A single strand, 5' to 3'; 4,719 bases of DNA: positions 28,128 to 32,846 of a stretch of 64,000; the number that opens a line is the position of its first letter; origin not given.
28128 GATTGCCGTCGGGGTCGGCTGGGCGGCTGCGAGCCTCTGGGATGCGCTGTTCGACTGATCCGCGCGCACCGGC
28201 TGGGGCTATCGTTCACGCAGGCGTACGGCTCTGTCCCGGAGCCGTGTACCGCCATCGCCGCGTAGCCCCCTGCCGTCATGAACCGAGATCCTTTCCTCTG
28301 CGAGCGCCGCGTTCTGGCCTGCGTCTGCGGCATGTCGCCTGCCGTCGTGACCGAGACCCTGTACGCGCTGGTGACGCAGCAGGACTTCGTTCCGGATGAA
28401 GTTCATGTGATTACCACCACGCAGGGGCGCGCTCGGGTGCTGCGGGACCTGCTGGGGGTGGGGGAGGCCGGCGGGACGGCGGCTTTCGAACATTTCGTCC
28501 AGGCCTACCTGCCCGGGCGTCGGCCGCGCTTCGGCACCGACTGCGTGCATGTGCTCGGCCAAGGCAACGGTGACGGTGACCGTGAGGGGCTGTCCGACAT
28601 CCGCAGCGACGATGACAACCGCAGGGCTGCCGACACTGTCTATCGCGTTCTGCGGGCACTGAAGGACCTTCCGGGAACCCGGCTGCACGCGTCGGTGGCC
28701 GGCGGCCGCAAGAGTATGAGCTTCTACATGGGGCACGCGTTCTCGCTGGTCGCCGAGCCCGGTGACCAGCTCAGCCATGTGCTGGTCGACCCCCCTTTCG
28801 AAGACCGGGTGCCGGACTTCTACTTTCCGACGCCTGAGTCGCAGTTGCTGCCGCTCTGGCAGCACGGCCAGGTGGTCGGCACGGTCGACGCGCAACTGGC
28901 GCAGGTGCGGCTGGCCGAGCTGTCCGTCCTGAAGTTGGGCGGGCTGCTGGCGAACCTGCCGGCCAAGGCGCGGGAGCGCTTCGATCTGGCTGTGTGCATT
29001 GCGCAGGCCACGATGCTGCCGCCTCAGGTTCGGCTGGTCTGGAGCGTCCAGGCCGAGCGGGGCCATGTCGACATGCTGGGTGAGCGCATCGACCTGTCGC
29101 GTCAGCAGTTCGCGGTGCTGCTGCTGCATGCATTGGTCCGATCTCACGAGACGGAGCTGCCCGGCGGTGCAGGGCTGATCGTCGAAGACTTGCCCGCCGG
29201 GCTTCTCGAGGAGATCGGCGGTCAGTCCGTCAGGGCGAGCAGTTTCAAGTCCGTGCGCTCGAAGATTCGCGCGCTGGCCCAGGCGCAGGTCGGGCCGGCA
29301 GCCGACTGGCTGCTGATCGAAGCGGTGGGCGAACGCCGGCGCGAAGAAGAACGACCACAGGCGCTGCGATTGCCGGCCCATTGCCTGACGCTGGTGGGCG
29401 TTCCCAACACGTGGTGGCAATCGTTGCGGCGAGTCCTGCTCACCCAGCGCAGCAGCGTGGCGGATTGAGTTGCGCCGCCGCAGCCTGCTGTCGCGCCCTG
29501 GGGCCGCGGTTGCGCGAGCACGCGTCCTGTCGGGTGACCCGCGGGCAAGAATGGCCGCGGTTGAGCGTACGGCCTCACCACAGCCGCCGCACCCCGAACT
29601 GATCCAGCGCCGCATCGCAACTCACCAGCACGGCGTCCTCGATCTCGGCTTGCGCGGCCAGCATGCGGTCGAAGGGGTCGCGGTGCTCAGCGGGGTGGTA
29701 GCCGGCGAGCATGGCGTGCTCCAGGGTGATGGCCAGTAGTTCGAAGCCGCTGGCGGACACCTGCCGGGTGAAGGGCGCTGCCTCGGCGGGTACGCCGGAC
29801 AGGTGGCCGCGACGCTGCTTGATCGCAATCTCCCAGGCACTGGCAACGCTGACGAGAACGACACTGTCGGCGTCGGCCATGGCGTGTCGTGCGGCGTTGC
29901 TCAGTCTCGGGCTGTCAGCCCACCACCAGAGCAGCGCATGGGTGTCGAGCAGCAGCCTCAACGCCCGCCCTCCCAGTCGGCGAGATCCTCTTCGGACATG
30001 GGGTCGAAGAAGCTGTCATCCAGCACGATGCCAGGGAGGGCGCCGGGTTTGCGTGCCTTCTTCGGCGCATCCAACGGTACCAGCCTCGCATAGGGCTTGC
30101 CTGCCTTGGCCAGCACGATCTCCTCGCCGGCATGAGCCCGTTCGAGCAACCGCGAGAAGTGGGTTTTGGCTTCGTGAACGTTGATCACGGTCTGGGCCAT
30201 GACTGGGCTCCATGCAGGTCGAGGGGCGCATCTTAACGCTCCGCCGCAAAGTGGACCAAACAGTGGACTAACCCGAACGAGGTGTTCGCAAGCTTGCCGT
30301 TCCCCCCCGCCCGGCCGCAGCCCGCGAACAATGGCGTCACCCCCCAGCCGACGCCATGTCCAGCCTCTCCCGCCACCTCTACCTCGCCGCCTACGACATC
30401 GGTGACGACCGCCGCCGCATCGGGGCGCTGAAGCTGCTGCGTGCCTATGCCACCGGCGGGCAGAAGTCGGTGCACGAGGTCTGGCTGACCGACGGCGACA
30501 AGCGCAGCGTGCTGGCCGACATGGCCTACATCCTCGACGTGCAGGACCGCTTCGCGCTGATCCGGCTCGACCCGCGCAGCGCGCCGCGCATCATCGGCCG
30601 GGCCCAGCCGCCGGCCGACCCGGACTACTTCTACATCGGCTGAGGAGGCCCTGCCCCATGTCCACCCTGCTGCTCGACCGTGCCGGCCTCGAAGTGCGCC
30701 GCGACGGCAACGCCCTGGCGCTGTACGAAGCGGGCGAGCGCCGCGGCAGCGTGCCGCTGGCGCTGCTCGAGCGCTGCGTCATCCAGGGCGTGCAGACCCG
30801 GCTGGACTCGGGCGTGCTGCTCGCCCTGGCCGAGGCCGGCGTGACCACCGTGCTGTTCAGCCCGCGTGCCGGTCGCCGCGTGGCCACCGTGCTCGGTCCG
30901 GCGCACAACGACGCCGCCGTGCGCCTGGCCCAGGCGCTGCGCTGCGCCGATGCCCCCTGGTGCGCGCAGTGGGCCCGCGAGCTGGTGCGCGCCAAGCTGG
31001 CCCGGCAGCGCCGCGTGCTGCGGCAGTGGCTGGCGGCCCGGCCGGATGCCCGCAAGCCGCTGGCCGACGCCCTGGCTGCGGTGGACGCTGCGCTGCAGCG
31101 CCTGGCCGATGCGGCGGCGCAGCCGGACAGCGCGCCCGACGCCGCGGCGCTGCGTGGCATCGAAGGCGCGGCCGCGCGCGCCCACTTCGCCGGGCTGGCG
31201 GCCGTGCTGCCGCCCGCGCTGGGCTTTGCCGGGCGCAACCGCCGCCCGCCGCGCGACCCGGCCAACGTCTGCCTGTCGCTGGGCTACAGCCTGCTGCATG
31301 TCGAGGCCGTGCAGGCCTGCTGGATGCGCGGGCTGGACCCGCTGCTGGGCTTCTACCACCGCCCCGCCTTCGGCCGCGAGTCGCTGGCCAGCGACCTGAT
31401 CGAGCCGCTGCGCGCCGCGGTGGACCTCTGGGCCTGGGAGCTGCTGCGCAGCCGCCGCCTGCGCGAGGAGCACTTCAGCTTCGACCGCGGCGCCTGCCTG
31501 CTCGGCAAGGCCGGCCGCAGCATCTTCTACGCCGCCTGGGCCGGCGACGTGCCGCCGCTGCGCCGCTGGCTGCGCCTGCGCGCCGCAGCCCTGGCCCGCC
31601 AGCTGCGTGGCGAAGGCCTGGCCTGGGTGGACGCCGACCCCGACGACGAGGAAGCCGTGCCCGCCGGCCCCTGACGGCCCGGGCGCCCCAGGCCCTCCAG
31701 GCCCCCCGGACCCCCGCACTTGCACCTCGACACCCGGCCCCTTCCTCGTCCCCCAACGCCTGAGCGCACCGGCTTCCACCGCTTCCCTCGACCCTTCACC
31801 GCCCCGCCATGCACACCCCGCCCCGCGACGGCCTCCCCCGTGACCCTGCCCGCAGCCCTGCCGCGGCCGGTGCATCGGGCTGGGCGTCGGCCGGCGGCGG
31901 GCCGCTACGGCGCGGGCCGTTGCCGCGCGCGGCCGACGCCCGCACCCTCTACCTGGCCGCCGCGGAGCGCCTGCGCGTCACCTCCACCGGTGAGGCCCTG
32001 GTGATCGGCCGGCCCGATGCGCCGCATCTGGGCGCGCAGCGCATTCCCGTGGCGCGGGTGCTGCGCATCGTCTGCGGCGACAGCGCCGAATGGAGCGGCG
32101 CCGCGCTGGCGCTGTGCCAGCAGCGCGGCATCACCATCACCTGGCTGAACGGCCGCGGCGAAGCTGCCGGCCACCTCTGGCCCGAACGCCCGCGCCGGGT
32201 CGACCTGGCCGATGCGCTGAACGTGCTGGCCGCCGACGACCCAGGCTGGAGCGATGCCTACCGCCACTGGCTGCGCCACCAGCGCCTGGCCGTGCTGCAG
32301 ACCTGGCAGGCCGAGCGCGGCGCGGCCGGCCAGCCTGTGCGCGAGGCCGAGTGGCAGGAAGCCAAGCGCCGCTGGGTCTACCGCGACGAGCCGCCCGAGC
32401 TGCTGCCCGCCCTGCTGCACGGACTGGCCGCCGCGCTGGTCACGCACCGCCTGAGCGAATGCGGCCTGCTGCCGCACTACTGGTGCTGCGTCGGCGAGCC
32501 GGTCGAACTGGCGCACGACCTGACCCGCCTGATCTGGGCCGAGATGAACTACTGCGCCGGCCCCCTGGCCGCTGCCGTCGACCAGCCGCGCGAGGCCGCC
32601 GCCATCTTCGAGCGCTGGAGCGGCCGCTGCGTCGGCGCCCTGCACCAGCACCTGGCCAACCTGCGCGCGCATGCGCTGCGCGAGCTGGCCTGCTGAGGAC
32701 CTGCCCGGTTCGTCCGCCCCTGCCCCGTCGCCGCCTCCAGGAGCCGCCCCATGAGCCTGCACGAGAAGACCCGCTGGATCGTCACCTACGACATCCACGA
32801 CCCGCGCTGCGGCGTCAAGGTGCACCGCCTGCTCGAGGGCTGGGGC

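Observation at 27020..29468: Two glycine-zipper membrane proteins plus a second NE0113 CARF paralogue: candidate membrane-acting ancillary module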

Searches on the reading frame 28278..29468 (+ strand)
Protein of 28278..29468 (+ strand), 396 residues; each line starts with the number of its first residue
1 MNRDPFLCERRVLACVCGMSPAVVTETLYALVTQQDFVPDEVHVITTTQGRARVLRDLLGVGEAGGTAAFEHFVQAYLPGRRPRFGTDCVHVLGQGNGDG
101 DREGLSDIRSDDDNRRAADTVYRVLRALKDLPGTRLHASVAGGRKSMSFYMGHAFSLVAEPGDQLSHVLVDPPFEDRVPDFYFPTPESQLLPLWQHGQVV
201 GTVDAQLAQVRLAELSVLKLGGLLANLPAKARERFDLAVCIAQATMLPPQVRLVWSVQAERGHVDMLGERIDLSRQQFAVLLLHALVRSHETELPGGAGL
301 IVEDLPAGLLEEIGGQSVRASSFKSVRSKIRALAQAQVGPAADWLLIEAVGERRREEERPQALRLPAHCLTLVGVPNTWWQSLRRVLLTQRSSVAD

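Call 4: search_protein_families(library=pfam, max_evalue=1, proteins=[window:28278-29468:+])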
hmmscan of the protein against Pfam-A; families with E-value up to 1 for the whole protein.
window:28278-29468:+ (396 aa): 1 family
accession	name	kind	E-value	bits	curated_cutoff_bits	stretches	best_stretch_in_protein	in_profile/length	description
PF09623.16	Cas_NE0113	-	7.4e-32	111.3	23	1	20-225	1-183/208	CRISPR-associated protein NE0113 (Cas_NE0113)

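Call 5: search_protein_families(library=ncbifam, max_evalue=1, proteins=[window:28278-29468:+])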
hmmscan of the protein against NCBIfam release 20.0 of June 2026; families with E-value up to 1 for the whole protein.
window:28278-29468:+ (396 aa): 2 families
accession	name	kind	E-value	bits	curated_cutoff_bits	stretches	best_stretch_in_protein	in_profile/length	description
TIGR02584.1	cas_NE0113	equivalog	6.1e-51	173.4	80.65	1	12-220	1-204/209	CRISPR-associated ring nuclease Csm6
TIGR03642.1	cas_csx14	hypoth_equivalog_domain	3.9e-06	27.2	90.35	1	105-150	61-107/124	CRISPR-associated protein Csx14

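Call 6: search_protein_families(library=padloc, max_evalue=1, proteins=[window:28278-29468:+])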
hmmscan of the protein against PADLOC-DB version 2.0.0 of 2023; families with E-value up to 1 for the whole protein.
window:28278-29468:+ (396 aa): 15 families
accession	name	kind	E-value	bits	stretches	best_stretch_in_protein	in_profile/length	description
PDLC01904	CARF5--CARF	-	1e-69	234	1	10-287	2-258/351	-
PDLC01909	CARF5--CARF_TM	-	2.5e-65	219.4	1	4-293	4-268/340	-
PDLC01299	Csx1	-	5.1e-49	165.1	1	12-220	1-188/193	CAS-III; associated_signaling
PDLC01036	WYL/Csx1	-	6.5e-44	148.7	1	10-388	3-246/279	CARF+WYL C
PDLC01354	Csx1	-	4.9e-43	145.2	1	10-230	2-175/189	CAS-III; associated_signaling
PDLC01633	Csx1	-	3e-35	119.5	1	20-222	1-154/177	CAS-III; associated_signaling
PDLC01851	CARF3--CARF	-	3.8e-12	44.2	1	11-171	3-140/279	-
PDLC01907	CARF5--CARF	-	1.3e-08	32.5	2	119-176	85-138/325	-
PDLC01855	CARF3--CARF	-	2.5e-08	31.9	1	12-171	6-147/288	-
PDLC01964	CARF_2OG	-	2.2e-07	28.4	1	11-122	3-115/353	-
PDLC01906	CARF5--CARF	-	5.9e-07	27.4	1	105-150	67-112/246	-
PDLC01980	CARF_m13--CARF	-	1.7e-06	26.1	1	13-49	4-39/168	-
PDLC01908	CARF5--CARF_ADA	-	8.5e-06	22.9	1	12-172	3-146/605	-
PDLC01336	Csx1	-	8.2e-05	21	1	105-149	65-105/123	CAS-III; associated_signaling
PDLC01973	CARF_m1--CARF_PIN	-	0.0083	13.2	1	13-45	4-36/465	-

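Call 7: search_protein_families(library=phrogs, max_evalue=1, proteins=[window:28278-29468:+])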
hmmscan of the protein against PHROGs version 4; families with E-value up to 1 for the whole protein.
window:28278-29468:+ (396 aa): 0 families

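Call 52: search_solved_structures(query=window:28278-29468:+, max_evalue=1)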
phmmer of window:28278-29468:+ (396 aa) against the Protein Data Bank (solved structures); distinct sequences matched with E-value up to 1: 0.

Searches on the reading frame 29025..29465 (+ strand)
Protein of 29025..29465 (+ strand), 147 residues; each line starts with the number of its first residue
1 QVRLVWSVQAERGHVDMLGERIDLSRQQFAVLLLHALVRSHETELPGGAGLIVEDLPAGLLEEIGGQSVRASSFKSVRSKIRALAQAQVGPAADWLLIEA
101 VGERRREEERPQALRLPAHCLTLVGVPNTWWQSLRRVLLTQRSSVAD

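Call 71: search_solved_structures(query=window:29025-29465:+, max_evalue=10, show_alignments=2)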
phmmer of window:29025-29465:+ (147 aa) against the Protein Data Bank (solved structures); distinct sequences matched with E-value up to 10: 1.
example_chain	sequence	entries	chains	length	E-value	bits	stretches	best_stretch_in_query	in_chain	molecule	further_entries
6l4c_A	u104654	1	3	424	0.98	12.8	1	61-95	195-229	48-kDa glycoprotein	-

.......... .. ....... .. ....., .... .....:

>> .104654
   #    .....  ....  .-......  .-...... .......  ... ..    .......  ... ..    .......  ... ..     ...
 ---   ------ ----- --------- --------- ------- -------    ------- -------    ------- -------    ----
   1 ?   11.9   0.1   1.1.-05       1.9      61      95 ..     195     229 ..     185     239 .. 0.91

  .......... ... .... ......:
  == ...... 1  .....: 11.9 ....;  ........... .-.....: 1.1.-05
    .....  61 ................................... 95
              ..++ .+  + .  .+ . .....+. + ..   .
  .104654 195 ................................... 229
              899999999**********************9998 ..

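Call 72: search_protein_families(library=pfam, max_evalue=10, proteins=[window:29025-29465:+])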
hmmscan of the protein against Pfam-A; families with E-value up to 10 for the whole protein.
window:29025-29465:+ (147 aa): 0 families

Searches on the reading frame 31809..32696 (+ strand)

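Call 20: search_protein_families(library=pfam, max_evalue=0.01, proteins=[window:31809-32696:+])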
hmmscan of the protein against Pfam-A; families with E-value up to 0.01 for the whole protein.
window:31809-32696:+ (295 aa): 1 family
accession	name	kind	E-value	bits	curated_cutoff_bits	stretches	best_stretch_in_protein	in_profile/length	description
PF01867.21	Cas_Cas1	-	8.3e-08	32.1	22.3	1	56-134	9-84/283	CRISPR associated protein Cas1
